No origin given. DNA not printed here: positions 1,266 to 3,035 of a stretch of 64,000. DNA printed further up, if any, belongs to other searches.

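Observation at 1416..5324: Tetracycline-repressor-class TetR with double palindromic operators controlling a divergent large FAD monooxygenase, plus SDR and methyltransferase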

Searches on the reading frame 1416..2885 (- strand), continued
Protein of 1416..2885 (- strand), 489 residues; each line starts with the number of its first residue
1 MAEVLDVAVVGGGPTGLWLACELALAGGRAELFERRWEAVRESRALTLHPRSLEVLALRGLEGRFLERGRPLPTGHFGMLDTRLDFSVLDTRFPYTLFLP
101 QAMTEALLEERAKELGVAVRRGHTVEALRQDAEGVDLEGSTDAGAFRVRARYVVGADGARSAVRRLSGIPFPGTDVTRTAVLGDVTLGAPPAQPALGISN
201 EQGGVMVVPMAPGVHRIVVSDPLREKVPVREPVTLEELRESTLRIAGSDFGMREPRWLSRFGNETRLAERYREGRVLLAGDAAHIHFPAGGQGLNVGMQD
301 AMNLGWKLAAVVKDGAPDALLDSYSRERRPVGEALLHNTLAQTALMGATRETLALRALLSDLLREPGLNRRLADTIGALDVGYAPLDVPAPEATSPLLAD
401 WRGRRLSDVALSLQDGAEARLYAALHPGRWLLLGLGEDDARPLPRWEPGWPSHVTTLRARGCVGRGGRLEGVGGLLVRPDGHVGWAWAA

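Call 32: search_solved_structures(query=window:1416-2885:-, max_evalue=1e-80, show_alignments=5)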
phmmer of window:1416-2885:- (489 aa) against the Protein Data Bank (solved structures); distinct sequences matched with E-value up to 1e-80: 10.
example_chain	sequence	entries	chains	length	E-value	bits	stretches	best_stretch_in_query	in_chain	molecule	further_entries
4k2x_A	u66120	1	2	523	4.1e-109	368.9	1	6-487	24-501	Polyketide oxygenase/hydroxylase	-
4k5r_A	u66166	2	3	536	1.5e-98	334.1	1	4-487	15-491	Oxygenase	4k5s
5vqb_A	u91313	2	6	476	2.7e-93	316.7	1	5-486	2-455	Rifampin monooxygenase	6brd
3fmw_A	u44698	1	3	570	5.2e-91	309.2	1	4-487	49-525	Oxygenase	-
5kow_A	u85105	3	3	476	2.7e-90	306.8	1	4-486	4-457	Pentachlorophenol 4-monooxygenase | Putative rifampin monooxygenase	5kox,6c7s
6j0z_C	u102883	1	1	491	4.7e-88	299.4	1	6-487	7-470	Putative angucycline-like polyketide oxygenase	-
7vwp_D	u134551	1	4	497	1.4e-83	284.6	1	6-486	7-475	FlsO1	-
4icy_A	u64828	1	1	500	5.9e-82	279.3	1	7-486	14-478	Polyketide oxygenase PgaE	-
2qa1_A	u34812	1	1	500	9e-82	278.7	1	7-486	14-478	Polyketide oxygenase PgaE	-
4x4j_A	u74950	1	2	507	1.4e-81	278.1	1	7-486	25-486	Putative oxygenase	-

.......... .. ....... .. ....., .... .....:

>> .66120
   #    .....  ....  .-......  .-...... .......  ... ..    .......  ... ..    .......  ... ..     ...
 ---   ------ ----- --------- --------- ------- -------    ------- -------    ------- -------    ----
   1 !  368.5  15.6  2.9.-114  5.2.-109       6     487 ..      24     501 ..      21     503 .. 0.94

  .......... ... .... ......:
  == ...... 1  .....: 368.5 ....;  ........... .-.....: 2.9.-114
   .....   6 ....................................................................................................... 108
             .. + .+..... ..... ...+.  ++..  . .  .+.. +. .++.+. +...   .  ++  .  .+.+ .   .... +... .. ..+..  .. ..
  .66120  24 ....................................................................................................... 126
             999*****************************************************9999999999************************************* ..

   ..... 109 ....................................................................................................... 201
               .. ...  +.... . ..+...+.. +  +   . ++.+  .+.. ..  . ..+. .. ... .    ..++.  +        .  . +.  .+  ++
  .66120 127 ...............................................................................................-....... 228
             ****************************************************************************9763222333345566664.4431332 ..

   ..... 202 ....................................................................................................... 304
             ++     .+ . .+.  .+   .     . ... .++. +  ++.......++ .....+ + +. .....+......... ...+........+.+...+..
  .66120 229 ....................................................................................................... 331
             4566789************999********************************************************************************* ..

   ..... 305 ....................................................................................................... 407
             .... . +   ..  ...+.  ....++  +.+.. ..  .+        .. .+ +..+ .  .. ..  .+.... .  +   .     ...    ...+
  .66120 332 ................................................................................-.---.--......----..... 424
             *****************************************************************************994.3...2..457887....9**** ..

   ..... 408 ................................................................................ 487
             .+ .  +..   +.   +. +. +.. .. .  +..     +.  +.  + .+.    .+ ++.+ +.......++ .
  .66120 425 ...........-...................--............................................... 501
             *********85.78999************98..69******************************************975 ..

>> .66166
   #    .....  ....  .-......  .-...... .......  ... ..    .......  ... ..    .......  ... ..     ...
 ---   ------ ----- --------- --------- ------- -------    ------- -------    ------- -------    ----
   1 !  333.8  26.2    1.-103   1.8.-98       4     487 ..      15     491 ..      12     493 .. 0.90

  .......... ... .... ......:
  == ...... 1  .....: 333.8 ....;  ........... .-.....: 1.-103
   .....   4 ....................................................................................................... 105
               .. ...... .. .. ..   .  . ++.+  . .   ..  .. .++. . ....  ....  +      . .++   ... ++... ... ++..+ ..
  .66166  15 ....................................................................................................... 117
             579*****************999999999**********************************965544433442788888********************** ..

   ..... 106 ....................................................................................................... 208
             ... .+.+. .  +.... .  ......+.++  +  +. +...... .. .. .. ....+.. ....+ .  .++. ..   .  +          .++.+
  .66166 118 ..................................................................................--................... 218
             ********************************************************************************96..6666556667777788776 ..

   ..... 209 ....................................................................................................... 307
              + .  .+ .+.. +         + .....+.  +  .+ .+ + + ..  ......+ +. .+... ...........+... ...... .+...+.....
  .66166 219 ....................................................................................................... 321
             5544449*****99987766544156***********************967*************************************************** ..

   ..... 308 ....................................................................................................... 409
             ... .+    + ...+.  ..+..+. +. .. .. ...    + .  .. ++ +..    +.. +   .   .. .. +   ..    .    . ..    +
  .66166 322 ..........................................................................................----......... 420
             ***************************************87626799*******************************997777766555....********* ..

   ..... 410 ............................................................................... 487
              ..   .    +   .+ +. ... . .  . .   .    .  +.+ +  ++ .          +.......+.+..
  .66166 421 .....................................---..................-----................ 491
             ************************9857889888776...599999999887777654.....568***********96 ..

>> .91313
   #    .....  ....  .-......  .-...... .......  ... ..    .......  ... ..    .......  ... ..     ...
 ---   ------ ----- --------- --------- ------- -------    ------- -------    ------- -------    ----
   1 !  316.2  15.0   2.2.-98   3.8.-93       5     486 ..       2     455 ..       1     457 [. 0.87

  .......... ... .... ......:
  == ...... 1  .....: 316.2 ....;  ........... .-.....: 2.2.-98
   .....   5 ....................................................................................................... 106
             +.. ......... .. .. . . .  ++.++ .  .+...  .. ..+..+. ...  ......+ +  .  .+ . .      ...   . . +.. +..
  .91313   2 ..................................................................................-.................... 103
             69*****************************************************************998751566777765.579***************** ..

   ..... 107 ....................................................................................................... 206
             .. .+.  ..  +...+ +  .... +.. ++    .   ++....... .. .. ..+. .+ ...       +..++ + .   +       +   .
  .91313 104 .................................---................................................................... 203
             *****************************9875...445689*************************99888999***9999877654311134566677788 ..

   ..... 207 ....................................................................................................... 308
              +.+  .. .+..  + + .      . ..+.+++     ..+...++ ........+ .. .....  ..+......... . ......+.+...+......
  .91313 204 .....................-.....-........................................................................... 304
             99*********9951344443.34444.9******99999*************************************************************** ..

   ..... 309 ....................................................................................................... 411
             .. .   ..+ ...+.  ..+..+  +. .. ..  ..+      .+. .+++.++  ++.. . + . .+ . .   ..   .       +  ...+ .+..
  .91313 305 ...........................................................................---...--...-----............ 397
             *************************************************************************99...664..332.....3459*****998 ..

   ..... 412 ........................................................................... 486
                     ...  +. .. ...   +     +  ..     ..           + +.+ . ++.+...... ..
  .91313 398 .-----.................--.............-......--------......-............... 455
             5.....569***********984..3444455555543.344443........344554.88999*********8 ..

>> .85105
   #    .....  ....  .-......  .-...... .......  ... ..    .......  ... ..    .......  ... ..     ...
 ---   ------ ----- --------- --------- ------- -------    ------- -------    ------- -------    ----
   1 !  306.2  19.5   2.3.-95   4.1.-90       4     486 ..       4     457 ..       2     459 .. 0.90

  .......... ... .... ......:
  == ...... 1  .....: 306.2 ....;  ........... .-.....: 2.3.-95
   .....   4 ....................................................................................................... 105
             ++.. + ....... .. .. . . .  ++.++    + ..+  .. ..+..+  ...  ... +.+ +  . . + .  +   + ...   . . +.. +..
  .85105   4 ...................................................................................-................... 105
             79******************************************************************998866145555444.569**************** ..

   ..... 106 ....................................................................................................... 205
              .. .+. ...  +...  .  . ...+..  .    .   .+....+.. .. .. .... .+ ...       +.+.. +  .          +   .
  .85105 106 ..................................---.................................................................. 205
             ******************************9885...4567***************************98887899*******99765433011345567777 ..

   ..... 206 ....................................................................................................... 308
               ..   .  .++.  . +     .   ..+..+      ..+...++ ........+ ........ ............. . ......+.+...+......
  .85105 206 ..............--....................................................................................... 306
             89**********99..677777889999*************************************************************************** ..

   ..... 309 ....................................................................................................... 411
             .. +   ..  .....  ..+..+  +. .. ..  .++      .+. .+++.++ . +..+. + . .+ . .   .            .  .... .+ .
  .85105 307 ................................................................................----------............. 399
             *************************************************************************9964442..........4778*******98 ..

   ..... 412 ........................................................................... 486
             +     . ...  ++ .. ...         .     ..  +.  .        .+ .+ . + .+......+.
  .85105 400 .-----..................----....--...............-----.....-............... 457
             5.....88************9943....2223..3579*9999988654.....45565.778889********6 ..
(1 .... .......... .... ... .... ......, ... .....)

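Call 33: find_encoding_contigs(protein=P0011, flank=5000, max_places=1)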
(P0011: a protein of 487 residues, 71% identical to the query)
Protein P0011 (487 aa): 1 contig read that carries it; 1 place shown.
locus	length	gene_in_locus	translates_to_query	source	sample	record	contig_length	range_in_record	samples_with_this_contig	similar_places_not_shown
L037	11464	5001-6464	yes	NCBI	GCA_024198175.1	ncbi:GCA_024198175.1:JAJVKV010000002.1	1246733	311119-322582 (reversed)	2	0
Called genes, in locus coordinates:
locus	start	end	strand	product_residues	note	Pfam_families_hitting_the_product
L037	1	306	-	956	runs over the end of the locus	PF07715:Plug, PF00593:TonB_dep_Rec_b-barrel, PF25183:OMP_b-brl_4 (faint)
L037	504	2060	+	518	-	PF04187:Cofac_haem_bdg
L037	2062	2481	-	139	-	-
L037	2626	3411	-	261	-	PF08241:Methyltransf_11, PF13649:Methyltransf_25, PF13847:Methyltransf_31, PF08242:Methyltransf_12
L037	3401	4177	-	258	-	PF00106:adh_short, PF08659:KR, PF01370:Epimerase (weak), PF13561:adh_short_C2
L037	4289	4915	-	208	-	PF00440:TetR_N, PF02909:TetR_C_1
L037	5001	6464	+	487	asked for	PF00070:Pyr_redox (faint), PF01266:DAO (faint), PF01494:FAD_binding_3, PF07992:Pyr_redox_2 (faint), PF13450:NAD_binding_8 (weak), PF21274:Rng_hyd_C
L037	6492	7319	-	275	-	PF05853:BKACE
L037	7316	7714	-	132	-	PF03061:4HBT (weak)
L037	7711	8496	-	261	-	PF16554:OAM_dimer, PF02310:B12-binding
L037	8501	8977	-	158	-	-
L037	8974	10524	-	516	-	PF09043:Lys-AminoMut_A, PF16552:OAM_alpha (weak)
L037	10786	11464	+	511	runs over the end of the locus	PF00199:Catalase, PF06628:Catalase-rel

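Call 34: find_encoding_contigs(protein=P0019, flank=5000, max_places=1)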
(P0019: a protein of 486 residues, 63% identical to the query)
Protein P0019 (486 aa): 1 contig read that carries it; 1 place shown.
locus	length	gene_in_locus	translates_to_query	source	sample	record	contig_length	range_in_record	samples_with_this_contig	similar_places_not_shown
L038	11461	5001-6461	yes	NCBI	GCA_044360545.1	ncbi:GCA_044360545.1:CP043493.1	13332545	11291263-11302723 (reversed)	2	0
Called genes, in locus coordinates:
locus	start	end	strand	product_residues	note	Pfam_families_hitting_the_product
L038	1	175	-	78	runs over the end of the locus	-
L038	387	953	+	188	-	-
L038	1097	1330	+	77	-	-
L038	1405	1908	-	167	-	PF13302:Acetyltransf_3, PF00583:Acetyltransf_1, PF13673:Acetyltransf_10 (weak), PF13508:Acetyltransf_7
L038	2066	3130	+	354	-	PF01118:Semialdhyde_dh, PF22698:Semialdhyde_dhC_1, PF02774:Semialdhyde_dhC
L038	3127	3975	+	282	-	PF00696:AA_kinase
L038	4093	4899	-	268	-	PF00165:HTH_AraC (faint), PF12833:HTH_18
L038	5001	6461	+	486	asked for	PF00070:Pyr_redox (weak), PF01266:DAO (weak), PF01494:FAD_binding_3, PF07992:Pyr_redox_2 (faint), PF13450:NAD_binding_8 (weak), PF21274:Rng_hyd_C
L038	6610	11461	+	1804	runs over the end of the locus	-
